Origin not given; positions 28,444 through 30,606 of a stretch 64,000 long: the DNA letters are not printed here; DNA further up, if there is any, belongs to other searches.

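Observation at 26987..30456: Compact multihaem cytochrome c / cytochrome b module with a 20-haem NrfH-fused cytochrome and no adjacent catalytic reductase, in a spore-forming monoderm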

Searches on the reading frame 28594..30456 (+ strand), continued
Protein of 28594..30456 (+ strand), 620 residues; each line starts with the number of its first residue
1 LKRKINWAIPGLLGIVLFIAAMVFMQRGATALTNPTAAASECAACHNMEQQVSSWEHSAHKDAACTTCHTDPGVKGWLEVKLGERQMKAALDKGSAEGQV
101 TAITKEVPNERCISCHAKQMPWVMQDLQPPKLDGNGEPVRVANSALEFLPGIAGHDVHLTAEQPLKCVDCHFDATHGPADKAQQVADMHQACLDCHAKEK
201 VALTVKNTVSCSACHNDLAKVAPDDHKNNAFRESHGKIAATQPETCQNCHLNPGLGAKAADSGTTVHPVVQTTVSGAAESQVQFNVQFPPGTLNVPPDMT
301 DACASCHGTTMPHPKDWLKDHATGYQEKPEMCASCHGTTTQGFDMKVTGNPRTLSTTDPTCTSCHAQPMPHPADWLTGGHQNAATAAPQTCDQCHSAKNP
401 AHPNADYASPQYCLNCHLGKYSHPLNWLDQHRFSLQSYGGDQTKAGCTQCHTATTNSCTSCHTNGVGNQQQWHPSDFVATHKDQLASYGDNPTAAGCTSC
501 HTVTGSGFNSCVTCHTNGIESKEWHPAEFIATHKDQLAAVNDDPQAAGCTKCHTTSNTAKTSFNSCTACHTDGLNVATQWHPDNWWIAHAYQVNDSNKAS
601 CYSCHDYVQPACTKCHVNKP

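Call 19: search_protein_families(library=pfam, proteins=[L003:11825-13333:+, L004:6402-7889:+, L004:11880-13358:+, L004:14490-16043:+, L009:13609-15138:+], max_evalue=0.01)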
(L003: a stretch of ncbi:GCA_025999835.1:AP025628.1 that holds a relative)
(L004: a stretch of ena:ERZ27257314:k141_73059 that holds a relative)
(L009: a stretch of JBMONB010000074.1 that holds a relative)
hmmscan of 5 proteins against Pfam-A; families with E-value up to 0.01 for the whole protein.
L003:11825-13333:+ (502 aa): 7 families
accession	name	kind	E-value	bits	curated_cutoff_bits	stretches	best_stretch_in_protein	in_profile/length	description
PF09699.15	Paired_CXXCH_1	-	1.8e-15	56.8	20.6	1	300-329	8-37/41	Doubled CXXCH motif (Paired_CXXCH_1)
PF13435.11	Cytochrome_C554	-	1.5e-13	51.9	20.8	1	140-172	46-84/84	Cytochrome c554 and c-prime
PF14522.11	Cytochrome_C7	-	1.5e-12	47.6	24.8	1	267-329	8-67/67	Cytochrome c7 and related cytochrome c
PF14537.11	Cytochrom_c3_2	-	2.6e-12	47.5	25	2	264-329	21-79/79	Cytochrome c3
PF22113.1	Mtrc-MtrF_II-IV_dom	-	7.3e-08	32.6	30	1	300-423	8-139/176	Outer membrane cytochrome MtrC/MtrF-like, domains II/IV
PF02335.20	Cytochrom_C552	-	1.3e-07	31.4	24.1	1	365-491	237-370/438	Cytochrome c552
PF02085.21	Cytochrom_CIII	-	0.0051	17.6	22.9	0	373-411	47-85/101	Class III cytochrome C family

L004:6402-7889:+ (495 aa): 7 families
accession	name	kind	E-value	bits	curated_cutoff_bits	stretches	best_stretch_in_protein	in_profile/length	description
PF09699.15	Paired_CXXCH_1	-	1.3e-16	60.5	20.6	1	288-325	2-38/41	Doubled CXXCH motif (Paired_CXXCH_1)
PF14522.11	Cytochrome_C7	-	2.7e-14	53.2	24.8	2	262-324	13-67/67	Cytochrome c7 and related cytochrome c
PF13435.11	Cytochrome_C554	-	2.5e-12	48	20.8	1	236-300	6-83/84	Cytochrome c554 and c-prime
PF14537.11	Cytochrom_c3_2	-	6.1e-10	39.9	25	2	135-198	6-69/79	Cytochrome c3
PF02335.20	Cytochrom_C552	-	1.8e-09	37.5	24.1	1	362-493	243-380/438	Cytochrome c552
PF22113.1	Mtrc-MtrF_II-IV_dom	-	2e-08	34.4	30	0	136-169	7-41/176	Outer membrane cytochrome MtrC/MtrF-like, domains II/IV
PF02085.21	Cytochrom_CIII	-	0.00085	20.1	22.9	0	360-405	27-59/101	Class III cytochrome C family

L004:11880-13358:+ (492 aa): 4 families
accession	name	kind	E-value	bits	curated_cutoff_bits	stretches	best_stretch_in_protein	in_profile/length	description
PF13435.11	Cytochrome_C554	-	2.4e-14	54.4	20.8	1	121-163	34-84/84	Cytochrome c554 and c-prime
PF14537.11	Cytochrom_c3_2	-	6.8e-11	42.9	25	2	249-321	13-79/79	Cytochrome c3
PF09699.15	Paired_CXXCH_1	-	3.7e-10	39.8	20.6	1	292-322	6-38/41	Doubled CXXCH motif (Paired_CXXCH_1)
PF14522.11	Cytochrome_C7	-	5.5e-10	39.4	24.8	2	154-197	12-54/67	Cytochrome c7 and related cytochrome c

L004:14490-16043:+ (517 aa): 8 families
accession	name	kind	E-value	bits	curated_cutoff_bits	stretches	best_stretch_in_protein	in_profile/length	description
PF14522.11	Cytochrome_C7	-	1.8e-21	76.2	24.8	4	146-208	2-67/67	Cytochrome c7 and related cytochrome c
PF14537.11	Cytochrom_c3_2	-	5.5e-14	52.8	25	2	349-429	8-79/79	Cytochrome c3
PF03264.19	Cytochrom_NNT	-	9.7e-14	51.9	24.1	1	39-169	16-170/174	NapC/NirT cytochrome c family, N-terminal region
PF09699.15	Paired_CXXCH_1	-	1.3e-11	44.5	20.6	2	461-505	7-38/41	Doubled CXXCH motif (Paired_CXXCH_1)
PF22113.1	Mtrc-MtrF_II-IV_dom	-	3.4e-10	40.2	30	1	126-273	4-165/176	Outer membrane cytochrome MtrC/MtrF-like, domains II/IV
PF02085.21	Cytochrom_CIII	-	5.3e-09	36.8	22.9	0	284-376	24-101/101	Class III cytochrome C family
PF13435.11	Cytochrome_C554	-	6.6e-06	27.4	20.8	1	85-163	1-83/84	Cytochrome c554 and c-prime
PF12773.13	DZR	-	0.0028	18.2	27.3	0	293-328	11-36/45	Double zinc ribbon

L009:13609-15138:+ (509 aa): 7 families
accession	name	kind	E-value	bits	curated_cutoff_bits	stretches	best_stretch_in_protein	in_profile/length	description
PF13435.11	Cytochrome_C554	-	9.4e-13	49.4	20.8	1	146-179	45-84/84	Cytochrome c554 and c-prime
PF09699.15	Paired_CXXCH_1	-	9.5e-13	48.1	20.6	1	304-341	1-37/41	Doubled CXXCH motif (Paired_CXXCH_1)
PF14522.11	Cytochrome_C7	-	4.2e-11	42.9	24.8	3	380-424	12-55/67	Cytochrome c7 and related cytochrome c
PF14537.11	Cytochrom_c3_2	-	3.6e-08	34.2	25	1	265-341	13-79/79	Cytochrome c3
PF22113.1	Mtrc-MtrF_II-IV_dom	-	2.6e-07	30.8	30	1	312-425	8-134/176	Outer membrane cytochrome MtrC/MtrF-like, domains II/IV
PF02335.20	Cytochrom_C552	-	8.5e-06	25.4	24.1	1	376-498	239-371/438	Cytochrome c552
PF02085.21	Cytochrom_CIII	-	0.00089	20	22.9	0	378-430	27-68/101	Class III cytochrome C family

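Call 20: search_protein_families(library=ncbifam, proteins=[L003:11825-13333:+, L004:6402-7889:+, L004:11880-13358:+, L004:14490-16043:+, L009:13609-15138:+], max_evalue=0.01)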
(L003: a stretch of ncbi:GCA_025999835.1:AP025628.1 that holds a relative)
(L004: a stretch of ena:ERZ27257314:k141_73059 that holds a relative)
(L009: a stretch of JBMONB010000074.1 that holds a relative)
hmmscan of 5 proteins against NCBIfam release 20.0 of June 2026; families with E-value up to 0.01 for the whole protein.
L003:11825-13333:+ (502 aa): 10 families
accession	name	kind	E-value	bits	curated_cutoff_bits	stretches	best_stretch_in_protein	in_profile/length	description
NF041198.1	UshA_like_PCGU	equivalog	2e-23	82.7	275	3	128-201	428-509/519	UshA-like (seleno)protein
NF041028.1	decahem_GSU2203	exception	3.5e-15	56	325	2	267-410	99-209/317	GSU2203 family decaheme c-type cytochrome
TIGR03508.1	decahem_SO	subfamily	1.6e-14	54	192.2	1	261-330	62-126/258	DmsE family decaheme c-type cytochrome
TIGR03507.1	decahem_SO1788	subfamily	2.2e-09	36.4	209.3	1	255-340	228-314/672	OmcA/MtrC family decaheme c-type cytochrome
TIGR01905.1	paired_CXXCH_1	subfamily_domain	2e-08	34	25.2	1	300-329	8-37/41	doubled CXXCH domain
NF043010.1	Cyt554_Nsmonas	equivalog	2.7e-06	26.9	400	1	142-177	80-121/238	cytochrome c-550 CycA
NF040886.1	cyt_C_like_Sec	equivalog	0.0025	16.4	250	1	20-72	16-68/423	multiheme c-type cytochrome (seleno)protein ExtKL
TIGR03146.1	cyt_nit_nrfB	equivalog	0.0046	17.3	166.6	0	374-424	13-63/145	cytochrome c nitrite reductase pentaheme subunit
NF008659.0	PRK11659.1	equivalog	0.0061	16.3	184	0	270-329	47-168/188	cytochrome c nitrite reductase pentaheme subunit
NF008339.0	PRK11125.1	equivalog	0.0064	15.2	595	1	368-444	282-360/487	ammonia-forming cytochrome c nitrite reductase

L004:6402-7889:+ (495 aa): 9 families
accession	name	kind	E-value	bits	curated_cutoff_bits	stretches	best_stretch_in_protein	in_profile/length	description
NF041198.1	UshA_like_PCGU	equivalog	1.1e-22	80.4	275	3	236-326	415-511/519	UshA-like (seleno)protein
TIGR03508.1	decahem_SO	subfamily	3.3e-15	56.2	192.2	1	248-400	104-249/258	DmsE family decaheme c-type cytochrome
NF041028.1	decahem_GSU2203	exception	3.1e-14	52.9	325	2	262-329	148-213/317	GSU2203 family decaheme c-type cytochrome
TIGR01905.1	paired_CXXCH_1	subfamily_domain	4.1e-11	42.6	25.2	1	289-324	3-37/41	doubled CXXCH domain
NF043010.1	Cyt554_Nsmonas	equivalog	2.3e-05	23.9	400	0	12-69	9-59/238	cytochrome c-550 CycA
TIGR03146.1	cyt_nit_nrfB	equivalog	0.00026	21.3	166.6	0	365-408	13-56/145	cytochrome c nitrite reductase pentaheme subunit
NF040886.1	cyt_C_like_Sec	equivalog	0.0013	17.4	250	1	29-70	33-74/423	multiheme c-type cytochrome (seleno)protein ExtKL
NF040967.1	cytc_ExtN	equivalog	0.0052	15.7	200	0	297-402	112-210/415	selenite/tellurite reduction operon c-type cytochrome ExtN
NF040968.1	FeS_ExtO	equivalog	0.006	15.4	200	0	137-199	183-237/416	selenite/tellurite reduction operon b-type cytochrome iron-sulfur cluster-binding subunit ExtO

L004:11880-13358:+ (492 aa): 8 families
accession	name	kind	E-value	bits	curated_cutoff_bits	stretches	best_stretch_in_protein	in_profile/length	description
NF041198.1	UshA_like_PCGU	equivalog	4.1e-25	88.4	275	3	132-192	441-509/519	UshA-like (seleno)protein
NF041028.1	decahem_GSU2203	exception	2.3e-12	46.7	325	2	156-194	68-111/317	GSU2203 family decaheme c-type cytochrome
TIGR03508.1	decahem_SO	subfamily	1.3e-08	34.7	192.2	1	257-399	64-198/258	DmsE family decaheme c-type cytochrome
TIGR03146.1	cyt_nit_nrfB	equivalog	1.3e-05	25.5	166.6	1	360-407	10-57/145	cytochrome c nitrite reductase pentaheme subunit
NF043010.1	Cyt554_Nsmonas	equivalog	0.0001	21.8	400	1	132-168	79-121/238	cytochrome c-550 CycA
NF008659.0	PRK11659.1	equivalog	0.00024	20.8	184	0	257-305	40-87/188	cytochrome c nitrite reductase pentaheme subunit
TIGR01905.1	paired_CXXCH_1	subfamily_domain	0.0069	16.3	25.2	0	295-322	8-38/41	doubled CXXCH domain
NF040886.1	cyt_C_like_Sec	equivalog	0.0094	14.6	250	1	38-63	43-68/423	multiheme c-type cytochrome (seleno)protein ExtKL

L004:14490-16043:+ (517 aa): 11 families
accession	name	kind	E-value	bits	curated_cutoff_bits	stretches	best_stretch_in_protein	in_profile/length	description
TIGR03153.1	cytochr_NrfH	equivalog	3.4e-15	56.3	134.2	1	41-168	9-138/138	cytochrome c nitrite reductase small subunit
TIGR03508.1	decahem_SO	subfamily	1.5e-14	54.1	192.2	2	199-460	1-255/258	DmsE family decaheme c-type cytochrome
NF041028.1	decahem_GSU2203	exception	1.5e-11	44.1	325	1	197-408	33-231/317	GSU2203 family decaheme c-type cytochrome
TIGR03507.1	decahem_SO1788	subfamily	1.1e-08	34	209.3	1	50-141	234-308/672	OmcA/MtrC family decaheme c-type cytochrome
NF045713.1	CxxCH_16_HmcA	equivalog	2e-08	33.3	400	1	177-325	107-254/541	sulfate respiration complex hexadecaheme cytochrome HmcA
NF011606.0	PRK15032.1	equivalog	3.9e-05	22.9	455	1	39-145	25-138/390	pentaheme c-type cytochrome TorC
NF045722.1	c3_cytochr_TmcA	equivalog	0.00011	22.1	114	1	129-208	58-125/125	acidic tetraheme cytochrome c3 TmcA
NF043011.1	CytC7_Geobact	equivalog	0.002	18.6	120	1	142-207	30-88/89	cytochrome c7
NF041198.1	UshA_like_PCGU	equivalog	0.0025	16.4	275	1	197-304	405-511/519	UshA-like (seleno)protein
TIGR03146.1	cyt_nit_nrfB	equivalog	0.0041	17.4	166.6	0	368-457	10-95/145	cytochrome c nitrite reductase pentaheme subunit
TIGR04257.1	nanowire_3heme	domain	0.0059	16.7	40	1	139-208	7-75/75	c(7)-type cytochrome triheme domain-containing protein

L009:13609-15138:+ (509 aa): 9 families
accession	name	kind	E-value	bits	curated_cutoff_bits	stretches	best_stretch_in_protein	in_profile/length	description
NF041198.1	UshA_like_PCGU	equivalog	1.6e-22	79.8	275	3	147-211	440-512/519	UshA-like (seleno)protein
NF041028.1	decahem_GSU2203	exception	1.9e-14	53.6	325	2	278-420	100-210/317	GSU2203 family decaheme c-type cytochrome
TIGR03508.1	decahem_SO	subfamily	8.7e-12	45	192.2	1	277-418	115-249/258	DmsE family decaheme c-type cytochrome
TIGR01905.1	paired_CXXCH_1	subfamily_domain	9.9e-09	35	25.2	1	312-341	8-37/41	doubled CXXCH domain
NF043010.1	Cyt554_Nsmonas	equivalog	5.9e-07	29.1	400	1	149-188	80-125/238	cytochrome c-550 CycA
NF008659.0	PRK11659.1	equivalog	0.00023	20.9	184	0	277-341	108-168/188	cytochrome c nitrite reductase pentaheme subunit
TIGR03146.1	cyt_nit_nrfB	equivalog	0.00025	21.3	166.6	0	381-426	11-56/145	cytochrome c nitrite reductase pentaheme subunit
NF040968.1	FeS_ExtO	equivalog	0.0043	15.9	200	1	374-421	31-73/416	selenite/tellurite reduction operon b-type cytochrome iron-sulfur cluster-binding subunit ExtO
NF040967.1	cytc_ExtN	equivalog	0.0046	15.8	200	1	374-421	31-73/415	selenite/tellurite reduction operon c-type cytochrome ExtN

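Call 21: search_solved_structures(query=L004:11880-13358:+, max_evalue=1, show_alignments=2)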
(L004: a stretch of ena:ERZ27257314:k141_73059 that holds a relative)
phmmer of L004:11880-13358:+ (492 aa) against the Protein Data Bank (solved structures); distinct sequences matched with E-value up to 1: 8.
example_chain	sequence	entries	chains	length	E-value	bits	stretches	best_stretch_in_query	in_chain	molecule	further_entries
6i5b_A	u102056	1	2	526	1.4e-53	186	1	30-485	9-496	Uncharacterized protein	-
6qvm_A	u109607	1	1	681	1.1e-31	113.8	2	248-477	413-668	Multiheme cytochrome cf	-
8rv0_Y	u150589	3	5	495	1.8e-05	27.4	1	135-194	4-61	Octaheme cytochrome c nitrite reductase | Octaheme nitrite c cytochrome c reductase | Octaheme nitrite reductase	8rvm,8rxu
1bvb_A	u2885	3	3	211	0.0026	20.2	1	131-168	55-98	CYTOCHROME C-554 | CYTOCHROME C554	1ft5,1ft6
5ze8_A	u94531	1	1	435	0.017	17.5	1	36-62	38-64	cytochrome c552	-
4rkm_A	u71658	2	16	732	0.073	15.4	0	271-321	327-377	MccA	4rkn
6t5e_A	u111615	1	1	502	0.095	15.1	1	296-375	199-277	Hydroxylamine oxidoreductase-like protein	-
1m1p_A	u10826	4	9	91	0.79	12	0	283-321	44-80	Small tetraheme cytochrome c | Periplasmic tetraheme cytochrome c CctA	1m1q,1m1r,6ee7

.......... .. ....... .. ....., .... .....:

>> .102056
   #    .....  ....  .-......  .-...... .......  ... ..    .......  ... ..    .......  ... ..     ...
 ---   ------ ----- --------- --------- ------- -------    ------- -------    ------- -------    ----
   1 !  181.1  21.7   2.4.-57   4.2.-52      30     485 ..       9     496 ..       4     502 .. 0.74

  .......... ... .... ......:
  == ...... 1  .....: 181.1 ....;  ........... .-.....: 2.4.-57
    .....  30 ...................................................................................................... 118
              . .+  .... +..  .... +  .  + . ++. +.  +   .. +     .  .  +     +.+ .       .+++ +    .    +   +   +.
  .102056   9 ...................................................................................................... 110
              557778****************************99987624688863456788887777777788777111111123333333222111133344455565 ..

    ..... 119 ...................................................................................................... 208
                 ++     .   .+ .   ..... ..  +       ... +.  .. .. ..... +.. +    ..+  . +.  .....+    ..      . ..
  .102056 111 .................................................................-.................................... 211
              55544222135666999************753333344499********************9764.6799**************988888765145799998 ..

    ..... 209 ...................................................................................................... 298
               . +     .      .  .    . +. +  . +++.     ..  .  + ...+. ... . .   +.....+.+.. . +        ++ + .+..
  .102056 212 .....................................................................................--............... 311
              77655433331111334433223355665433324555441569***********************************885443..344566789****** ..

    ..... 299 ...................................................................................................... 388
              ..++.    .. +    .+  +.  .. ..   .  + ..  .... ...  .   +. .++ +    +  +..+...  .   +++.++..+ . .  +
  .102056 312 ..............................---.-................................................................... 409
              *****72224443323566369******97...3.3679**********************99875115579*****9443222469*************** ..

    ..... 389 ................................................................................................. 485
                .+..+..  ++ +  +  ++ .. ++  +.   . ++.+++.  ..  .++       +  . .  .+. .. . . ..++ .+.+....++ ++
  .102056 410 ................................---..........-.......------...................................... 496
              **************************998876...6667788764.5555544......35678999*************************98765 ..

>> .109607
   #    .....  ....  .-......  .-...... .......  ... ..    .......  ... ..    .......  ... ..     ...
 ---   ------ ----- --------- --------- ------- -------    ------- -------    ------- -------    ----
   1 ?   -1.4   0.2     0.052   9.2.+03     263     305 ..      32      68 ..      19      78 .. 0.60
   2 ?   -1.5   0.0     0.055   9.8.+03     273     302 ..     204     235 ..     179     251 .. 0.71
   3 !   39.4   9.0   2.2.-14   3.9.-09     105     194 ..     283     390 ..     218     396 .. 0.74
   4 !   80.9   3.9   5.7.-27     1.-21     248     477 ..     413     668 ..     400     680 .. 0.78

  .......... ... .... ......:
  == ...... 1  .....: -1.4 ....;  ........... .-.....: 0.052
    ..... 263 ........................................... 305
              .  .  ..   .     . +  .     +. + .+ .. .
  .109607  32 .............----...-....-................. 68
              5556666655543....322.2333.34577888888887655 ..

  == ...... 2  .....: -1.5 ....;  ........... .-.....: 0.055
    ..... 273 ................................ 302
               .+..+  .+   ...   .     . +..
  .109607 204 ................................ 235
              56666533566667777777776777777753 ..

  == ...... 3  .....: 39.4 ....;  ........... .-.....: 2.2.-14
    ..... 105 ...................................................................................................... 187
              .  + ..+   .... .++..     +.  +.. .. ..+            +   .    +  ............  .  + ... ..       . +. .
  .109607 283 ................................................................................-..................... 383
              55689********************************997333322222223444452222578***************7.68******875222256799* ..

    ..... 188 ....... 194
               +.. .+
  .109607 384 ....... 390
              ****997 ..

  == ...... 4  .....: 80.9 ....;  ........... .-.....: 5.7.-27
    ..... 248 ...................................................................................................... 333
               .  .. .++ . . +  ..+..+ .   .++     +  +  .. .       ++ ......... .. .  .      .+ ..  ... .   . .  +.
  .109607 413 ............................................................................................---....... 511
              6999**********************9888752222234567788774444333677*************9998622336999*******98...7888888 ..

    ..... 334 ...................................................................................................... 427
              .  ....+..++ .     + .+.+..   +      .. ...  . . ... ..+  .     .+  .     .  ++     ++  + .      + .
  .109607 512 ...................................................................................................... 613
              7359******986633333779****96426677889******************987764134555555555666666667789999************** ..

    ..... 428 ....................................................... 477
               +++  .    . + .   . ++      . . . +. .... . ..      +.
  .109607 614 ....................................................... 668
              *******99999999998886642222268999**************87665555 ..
